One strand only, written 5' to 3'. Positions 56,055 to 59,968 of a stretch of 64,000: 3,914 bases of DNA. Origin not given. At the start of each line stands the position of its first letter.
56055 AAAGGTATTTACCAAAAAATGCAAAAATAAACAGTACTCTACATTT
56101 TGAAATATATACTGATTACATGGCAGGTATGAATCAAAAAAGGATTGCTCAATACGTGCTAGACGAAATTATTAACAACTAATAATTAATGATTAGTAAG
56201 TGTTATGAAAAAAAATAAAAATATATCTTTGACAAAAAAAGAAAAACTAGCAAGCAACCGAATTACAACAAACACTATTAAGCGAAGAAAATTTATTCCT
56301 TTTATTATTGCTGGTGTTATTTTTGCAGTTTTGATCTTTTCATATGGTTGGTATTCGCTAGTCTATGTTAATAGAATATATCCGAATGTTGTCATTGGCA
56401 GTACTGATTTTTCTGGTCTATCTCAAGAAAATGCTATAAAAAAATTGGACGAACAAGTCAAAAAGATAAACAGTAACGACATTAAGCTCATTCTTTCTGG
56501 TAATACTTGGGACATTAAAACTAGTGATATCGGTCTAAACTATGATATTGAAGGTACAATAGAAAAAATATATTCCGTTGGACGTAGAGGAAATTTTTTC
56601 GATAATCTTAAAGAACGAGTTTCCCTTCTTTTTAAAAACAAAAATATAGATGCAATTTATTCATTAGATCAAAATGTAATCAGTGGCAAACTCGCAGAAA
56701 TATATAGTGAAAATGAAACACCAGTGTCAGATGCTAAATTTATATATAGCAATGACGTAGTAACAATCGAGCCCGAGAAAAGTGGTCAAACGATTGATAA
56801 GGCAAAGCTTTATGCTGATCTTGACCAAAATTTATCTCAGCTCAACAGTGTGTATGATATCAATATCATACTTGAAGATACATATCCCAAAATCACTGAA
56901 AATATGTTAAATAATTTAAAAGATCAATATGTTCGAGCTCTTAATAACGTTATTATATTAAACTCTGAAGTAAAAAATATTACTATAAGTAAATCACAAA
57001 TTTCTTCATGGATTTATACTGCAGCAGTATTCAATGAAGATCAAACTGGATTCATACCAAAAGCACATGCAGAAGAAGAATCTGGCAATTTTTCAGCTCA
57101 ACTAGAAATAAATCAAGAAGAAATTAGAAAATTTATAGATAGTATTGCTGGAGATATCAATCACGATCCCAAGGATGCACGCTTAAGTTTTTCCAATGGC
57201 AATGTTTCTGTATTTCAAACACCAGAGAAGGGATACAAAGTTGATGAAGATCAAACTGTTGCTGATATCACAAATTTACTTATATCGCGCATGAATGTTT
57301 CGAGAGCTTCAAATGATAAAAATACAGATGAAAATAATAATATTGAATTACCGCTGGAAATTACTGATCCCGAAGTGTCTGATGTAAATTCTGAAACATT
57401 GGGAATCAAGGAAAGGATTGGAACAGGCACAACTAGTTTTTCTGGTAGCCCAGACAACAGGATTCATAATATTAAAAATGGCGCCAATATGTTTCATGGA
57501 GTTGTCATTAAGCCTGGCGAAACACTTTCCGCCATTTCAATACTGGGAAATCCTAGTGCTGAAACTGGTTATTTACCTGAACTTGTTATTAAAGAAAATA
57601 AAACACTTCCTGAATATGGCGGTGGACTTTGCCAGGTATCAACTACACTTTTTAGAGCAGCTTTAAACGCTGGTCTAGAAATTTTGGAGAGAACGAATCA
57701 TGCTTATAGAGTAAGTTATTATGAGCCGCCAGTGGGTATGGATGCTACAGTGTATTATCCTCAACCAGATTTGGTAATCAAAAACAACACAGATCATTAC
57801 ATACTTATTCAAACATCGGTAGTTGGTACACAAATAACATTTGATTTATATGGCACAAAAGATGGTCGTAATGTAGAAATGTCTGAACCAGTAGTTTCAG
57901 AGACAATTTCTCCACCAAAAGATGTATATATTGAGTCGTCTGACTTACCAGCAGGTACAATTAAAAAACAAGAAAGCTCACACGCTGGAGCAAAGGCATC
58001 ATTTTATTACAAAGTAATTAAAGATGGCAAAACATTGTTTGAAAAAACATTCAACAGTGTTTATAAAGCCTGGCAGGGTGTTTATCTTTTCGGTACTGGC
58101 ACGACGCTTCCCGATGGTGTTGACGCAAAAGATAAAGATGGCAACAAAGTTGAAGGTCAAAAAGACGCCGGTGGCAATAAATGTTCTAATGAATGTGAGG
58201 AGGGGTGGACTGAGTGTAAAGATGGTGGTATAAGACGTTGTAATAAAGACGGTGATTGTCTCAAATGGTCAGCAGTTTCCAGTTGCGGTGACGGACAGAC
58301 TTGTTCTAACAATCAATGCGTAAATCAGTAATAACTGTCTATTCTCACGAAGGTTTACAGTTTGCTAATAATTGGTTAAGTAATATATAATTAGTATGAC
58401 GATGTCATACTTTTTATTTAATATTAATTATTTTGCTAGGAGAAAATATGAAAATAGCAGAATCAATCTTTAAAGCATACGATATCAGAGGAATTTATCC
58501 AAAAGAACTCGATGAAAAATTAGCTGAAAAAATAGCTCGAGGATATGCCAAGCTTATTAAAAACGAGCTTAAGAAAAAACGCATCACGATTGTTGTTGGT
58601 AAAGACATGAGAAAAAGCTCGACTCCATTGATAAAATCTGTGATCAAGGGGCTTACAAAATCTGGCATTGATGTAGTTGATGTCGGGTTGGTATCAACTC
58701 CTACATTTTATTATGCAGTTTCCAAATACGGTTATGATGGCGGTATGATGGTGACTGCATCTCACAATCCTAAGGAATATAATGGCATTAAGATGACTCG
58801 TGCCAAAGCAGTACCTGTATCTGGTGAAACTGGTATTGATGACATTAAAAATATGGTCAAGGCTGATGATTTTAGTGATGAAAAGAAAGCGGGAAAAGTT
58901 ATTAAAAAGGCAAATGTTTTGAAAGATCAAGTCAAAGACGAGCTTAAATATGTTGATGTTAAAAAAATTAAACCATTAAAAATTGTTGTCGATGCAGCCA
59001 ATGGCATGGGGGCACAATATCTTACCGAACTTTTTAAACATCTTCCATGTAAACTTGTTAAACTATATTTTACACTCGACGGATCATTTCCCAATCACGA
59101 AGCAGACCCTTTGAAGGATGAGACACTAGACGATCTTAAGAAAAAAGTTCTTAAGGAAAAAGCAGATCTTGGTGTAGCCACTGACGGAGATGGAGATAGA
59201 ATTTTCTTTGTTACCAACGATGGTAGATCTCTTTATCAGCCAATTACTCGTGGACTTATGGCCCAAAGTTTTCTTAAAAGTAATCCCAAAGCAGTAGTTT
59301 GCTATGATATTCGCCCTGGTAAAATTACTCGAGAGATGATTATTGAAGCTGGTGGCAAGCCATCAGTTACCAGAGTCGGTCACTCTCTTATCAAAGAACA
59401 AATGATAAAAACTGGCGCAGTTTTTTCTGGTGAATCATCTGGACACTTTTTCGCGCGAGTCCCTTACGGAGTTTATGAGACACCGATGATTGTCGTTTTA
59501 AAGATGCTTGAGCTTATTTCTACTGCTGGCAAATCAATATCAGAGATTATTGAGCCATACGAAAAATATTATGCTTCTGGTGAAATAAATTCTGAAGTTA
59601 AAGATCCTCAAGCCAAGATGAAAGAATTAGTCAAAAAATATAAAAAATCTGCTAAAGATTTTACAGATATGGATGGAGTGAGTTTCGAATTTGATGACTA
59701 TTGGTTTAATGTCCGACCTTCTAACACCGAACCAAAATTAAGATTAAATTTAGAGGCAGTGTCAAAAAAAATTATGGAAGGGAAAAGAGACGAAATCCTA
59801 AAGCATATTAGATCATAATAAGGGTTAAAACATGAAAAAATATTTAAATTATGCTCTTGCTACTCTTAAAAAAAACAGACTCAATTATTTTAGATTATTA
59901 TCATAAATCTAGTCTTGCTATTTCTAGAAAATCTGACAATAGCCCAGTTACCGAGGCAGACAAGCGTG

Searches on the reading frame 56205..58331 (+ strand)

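Call 20: search_protein_families(library=pfam, proteins=[window:56205-58331:+], max_evalue=0.0001)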
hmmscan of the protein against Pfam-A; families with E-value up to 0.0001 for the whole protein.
window:56205-58331:+ (708 aa): 2 families
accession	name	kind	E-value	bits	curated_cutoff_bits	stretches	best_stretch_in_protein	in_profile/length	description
PF04294.18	VanW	-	9.5e-43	145.3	27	1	418-549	1-130/130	VanW like protein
PF12229.13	PG_binding_4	-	5.7e-37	126.9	22.1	2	102-213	1-111/117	Putative peptidoglycan binding domain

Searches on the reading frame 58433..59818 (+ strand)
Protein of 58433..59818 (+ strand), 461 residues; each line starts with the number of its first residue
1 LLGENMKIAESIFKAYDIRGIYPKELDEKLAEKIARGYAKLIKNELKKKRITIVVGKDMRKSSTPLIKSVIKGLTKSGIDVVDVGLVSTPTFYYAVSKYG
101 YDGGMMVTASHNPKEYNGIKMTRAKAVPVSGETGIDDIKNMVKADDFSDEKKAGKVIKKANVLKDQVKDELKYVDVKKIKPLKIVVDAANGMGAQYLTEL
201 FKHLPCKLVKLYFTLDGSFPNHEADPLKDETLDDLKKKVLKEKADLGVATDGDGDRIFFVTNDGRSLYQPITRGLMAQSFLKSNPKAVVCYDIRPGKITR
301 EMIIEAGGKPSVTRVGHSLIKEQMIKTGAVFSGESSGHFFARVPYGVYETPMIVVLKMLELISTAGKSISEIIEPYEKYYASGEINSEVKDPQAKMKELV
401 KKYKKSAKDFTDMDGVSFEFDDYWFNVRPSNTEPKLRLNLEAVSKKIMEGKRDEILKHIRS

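Call 20: search_protein_families(library=pfam, proteins=[window:58433-59818:+], max_evalue=0.0001)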
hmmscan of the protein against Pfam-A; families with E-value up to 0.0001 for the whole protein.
window:58433-59818:+ (461 aa): 4 families
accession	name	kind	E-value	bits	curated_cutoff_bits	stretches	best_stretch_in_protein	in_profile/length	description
PF02878.22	PGM_PMM_I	-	1.3e-40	138.7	22.5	1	12-147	3-136/138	Phosphoglucomutase/phosphomannomutase, alpha/beta/alpha domain I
PF02879.22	PGM_PMM_II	-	5.9e-25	88.2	29.3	1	168-264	8-103/103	Phosphoglucomutase/phosphomannomutase, alpha/beta/alpha domain II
PF02880.22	PGM_PMM_III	-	1.9e-14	54.2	20.7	1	275-379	8-115/115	Phosphoglucomutase/phosphomannomutase, alpha/beta/alpha domain III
PF00408.26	PGM_PMM_IV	-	4.8e-12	46.2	23.1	1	384-457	1-67/68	Phosphoglucomutase/phosphomannomutase, C-terminal domain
